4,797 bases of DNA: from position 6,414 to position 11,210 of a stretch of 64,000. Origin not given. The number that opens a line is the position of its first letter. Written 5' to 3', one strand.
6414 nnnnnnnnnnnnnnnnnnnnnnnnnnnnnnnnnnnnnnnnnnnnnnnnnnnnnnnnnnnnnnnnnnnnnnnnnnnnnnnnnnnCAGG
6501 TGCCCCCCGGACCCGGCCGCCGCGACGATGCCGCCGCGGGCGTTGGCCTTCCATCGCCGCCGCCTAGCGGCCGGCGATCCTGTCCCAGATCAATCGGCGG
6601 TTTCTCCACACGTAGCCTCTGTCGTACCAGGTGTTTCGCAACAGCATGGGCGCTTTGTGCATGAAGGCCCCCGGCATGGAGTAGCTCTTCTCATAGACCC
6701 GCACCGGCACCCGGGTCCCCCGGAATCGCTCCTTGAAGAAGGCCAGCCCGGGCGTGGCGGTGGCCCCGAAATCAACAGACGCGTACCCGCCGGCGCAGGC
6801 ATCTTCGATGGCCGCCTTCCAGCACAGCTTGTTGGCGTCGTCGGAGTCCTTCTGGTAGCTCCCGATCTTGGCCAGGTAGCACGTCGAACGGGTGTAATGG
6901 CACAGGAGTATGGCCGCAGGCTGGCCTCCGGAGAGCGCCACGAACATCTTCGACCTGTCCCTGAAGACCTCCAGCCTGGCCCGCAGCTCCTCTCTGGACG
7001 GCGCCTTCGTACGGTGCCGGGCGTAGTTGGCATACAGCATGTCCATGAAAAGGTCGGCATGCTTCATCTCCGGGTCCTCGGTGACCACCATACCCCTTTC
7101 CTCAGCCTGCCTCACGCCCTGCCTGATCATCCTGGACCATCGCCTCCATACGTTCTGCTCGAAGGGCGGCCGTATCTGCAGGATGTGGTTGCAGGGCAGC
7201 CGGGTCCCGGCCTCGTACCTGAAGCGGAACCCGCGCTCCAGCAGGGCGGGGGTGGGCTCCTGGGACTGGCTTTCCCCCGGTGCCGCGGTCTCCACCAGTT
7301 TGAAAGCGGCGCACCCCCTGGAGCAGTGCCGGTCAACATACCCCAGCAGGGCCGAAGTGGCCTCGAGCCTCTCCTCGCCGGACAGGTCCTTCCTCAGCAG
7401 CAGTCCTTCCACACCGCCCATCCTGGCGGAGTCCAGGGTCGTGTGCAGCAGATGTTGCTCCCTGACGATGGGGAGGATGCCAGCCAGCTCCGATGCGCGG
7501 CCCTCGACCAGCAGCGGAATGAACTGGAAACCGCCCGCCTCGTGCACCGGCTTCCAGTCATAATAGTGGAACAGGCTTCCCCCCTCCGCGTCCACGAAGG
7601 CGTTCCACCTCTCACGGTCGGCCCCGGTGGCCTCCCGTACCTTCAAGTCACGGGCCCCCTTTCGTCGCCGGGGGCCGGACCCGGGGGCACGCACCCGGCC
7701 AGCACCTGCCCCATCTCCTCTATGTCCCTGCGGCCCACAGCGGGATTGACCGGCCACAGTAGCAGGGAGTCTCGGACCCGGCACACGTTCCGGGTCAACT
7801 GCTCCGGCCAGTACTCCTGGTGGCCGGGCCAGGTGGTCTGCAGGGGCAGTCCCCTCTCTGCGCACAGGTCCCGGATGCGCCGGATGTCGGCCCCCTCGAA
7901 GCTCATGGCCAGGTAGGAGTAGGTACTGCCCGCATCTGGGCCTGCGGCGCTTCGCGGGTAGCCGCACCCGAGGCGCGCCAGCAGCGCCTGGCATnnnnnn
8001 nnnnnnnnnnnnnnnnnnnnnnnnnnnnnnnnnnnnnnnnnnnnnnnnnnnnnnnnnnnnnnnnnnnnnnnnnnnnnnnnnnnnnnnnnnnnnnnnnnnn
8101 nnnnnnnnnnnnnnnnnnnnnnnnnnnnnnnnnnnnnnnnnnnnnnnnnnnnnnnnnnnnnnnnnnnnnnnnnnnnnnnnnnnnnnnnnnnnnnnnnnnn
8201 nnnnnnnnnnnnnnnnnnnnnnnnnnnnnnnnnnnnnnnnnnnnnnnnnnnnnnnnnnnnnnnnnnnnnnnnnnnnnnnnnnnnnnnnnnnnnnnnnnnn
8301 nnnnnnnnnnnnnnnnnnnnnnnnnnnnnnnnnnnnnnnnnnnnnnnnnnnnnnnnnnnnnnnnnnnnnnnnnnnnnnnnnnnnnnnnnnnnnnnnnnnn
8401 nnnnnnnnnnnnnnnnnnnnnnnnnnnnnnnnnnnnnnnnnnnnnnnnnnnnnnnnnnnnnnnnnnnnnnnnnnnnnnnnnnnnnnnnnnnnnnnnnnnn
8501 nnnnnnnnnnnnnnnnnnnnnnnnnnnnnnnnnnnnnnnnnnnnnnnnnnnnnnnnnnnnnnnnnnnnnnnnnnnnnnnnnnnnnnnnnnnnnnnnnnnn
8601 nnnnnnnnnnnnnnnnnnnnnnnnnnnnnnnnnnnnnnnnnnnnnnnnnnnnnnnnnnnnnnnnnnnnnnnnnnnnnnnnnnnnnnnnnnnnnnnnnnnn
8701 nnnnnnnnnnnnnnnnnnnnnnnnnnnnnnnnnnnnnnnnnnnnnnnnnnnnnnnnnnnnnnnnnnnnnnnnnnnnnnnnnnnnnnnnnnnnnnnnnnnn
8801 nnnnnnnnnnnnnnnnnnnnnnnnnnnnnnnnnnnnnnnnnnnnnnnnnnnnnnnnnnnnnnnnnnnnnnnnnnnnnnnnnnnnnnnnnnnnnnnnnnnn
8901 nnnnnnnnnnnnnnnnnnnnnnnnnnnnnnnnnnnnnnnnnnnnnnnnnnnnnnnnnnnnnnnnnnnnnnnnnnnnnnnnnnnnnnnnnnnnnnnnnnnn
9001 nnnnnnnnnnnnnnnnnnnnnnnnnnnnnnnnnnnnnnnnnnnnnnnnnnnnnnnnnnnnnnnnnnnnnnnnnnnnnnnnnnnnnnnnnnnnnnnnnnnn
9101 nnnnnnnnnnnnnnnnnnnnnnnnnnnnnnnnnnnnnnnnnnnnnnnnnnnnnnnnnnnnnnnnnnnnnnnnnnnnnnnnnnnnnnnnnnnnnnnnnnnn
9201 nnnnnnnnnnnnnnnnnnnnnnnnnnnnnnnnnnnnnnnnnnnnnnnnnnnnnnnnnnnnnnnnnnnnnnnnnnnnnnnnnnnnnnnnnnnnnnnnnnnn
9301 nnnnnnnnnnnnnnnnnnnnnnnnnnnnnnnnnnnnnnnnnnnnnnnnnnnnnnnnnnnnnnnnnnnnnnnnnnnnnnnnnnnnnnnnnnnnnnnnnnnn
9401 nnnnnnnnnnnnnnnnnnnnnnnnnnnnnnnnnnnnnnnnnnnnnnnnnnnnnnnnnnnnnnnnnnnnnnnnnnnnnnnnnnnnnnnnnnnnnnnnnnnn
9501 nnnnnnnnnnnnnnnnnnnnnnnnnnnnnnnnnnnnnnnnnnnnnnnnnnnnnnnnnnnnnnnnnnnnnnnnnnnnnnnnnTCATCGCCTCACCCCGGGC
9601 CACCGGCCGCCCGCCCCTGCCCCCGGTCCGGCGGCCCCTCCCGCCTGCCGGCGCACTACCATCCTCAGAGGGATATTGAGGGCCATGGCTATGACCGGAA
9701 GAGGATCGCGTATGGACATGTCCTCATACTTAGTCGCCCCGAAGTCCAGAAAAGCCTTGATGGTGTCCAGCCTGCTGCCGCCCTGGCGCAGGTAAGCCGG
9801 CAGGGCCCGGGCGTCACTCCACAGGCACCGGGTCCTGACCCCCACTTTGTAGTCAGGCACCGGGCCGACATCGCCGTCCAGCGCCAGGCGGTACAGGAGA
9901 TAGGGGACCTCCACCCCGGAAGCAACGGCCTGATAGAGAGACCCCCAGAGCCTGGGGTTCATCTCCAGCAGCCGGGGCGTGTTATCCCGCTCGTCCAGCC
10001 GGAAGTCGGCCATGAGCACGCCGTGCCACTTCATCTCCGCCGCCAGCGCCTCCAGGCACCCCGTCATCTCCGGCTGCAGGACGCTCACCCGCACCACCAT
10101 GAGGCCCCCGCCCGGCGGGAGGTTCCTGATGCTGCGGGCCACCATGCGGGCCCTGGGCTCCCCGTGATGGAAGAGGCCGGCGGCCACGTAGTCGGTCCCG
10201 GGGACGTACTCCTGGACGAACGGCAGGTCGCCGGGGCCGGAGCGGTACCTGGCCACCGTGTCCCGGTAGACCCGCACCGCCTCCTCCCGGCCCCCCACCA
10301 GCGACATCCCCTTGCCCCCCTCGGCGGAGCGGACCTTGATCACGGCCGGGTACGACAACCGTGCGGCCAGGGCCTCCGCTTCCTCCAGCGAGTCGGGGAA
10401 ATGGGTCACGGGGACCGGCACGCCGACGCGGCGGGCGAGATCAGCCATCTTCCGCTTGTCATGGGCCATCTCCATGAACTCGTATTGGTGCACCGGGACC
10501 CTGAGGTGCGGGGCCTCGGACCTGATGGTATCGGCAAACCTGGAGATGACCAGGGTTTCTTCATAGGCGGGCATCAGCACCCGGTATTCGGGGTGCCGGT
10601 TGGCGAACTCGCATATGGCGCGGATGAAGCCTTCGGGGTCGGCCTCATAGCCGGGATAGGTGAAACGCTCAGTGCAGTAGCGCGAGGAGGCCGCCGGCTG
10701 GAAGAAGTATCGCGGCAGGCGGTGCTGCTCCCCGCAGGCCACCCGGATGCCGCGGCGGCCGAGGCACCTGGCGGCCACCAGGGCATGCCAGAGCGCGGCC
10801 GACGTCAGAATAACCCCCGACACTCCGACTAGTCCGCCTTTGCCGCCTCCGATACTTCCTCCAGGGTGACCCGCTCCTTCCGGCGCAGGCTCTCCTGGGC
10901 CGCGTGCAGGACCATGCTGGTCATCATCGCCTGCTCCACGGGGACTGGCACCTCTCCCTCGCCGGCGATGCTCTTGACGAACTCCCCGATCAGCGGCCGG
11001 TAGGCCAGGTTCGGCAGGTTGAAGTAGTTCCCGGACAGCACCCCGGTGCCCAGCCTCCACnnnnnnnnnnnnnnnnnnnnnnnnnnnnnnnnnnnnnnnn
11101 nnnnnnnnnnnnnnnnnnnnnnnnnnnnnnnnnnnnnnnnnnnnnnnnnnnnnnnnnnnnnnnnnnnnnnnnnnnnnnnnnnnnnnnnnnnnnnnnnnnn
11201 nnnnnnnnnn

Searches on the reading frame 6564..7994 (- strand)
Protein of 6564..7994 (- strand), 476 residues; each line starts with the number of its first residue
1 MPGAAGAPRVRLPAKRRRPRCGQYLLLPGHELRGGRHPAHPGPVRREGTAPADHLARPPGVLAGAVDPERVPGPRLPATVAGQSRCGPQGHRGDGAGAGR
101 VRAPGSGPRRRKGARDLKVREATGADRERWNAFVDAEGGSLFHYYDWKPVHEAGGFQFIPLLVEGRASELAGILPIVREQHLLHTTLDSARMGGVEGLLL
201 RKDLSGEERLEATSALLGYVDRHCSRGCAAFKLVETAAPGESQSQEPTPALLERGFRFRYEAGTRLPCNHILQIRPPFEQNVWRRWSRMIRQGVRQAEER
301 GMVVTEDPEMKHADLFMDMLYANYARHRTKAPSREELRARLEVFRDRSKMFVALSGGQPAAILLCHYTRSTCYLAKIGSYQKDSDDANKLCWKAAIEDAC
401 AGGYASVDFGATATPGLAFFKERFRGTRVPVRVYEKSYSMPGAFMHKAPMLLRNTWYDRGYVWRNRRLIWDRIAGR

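Call 66: search_protein_families(library=pfam, proteins=[window:6564-7994:-], max_evalue=0.0001)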
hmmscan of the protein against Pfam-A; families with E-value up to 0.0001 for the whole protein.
window:6564-7994:- (476 aa): 1 family
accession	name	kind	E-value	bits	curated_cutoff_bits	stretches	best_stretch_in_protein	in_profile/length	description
PF13480.13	Acetyltransf_6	-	6.1e-11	43.1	22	1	285-414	2-139/143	Acetyltransferase (GNAT) domain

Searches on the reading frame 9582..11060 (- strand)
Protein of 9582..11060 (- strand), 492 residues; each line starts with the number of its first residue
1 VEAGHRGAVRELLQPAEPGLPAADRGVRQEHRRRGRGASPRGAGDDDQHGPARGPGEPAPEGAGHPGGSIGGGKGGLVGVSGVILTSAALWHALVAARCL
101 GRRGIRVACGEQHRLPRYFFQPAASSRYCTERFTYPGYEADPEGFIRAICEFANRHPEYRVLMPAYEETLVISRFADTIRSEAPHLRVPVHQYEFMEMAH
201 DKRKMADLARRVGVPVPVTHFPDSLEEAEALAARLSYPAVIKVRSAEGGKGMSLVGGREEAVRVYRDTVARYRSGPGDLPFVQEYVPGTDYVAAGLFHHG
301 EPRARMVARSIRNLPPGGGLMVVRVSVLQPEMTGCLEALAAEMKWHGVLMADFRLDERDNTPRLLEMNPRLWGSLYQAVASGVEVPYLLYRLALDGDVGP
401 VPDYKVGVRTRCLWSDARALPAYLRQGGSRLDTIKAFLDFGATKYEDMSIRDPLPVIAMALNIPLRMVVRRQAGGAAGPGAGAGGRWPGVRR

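Call 49: search_protein_families(library=pfam, proteins=[window:9582-11060:-], max_evalue=0.0001)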
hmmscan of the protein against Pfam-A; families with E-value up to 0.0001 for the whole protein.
window:9582-11060:- (492 aa): 4 families
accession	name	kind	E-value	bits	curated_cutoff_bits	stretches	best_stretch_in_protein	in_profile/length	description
PF02786.22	CPSase_L_D2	-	1.5e-09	38.2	19.8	1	201-271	1-73/211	Carbamoyl-phosphate synthase L chain, ATP binding domain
PF15632.11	ATPgrasp_Ter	-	6.6e-09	36.1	29.1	1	327-404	44-119/131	ATP-grasp in the biosynthetic pathway with Ter operon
PF01071.24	GARS_A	-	3e-06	27.6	27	0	201-291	2-94/194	Phosphoribosylglycinamide synthetase, ATP-grasp (A) domain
PF02655.19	ATP-grasp_3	-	8e-05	23.2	23.2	0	199-374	1-160/160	ATP-grasp domain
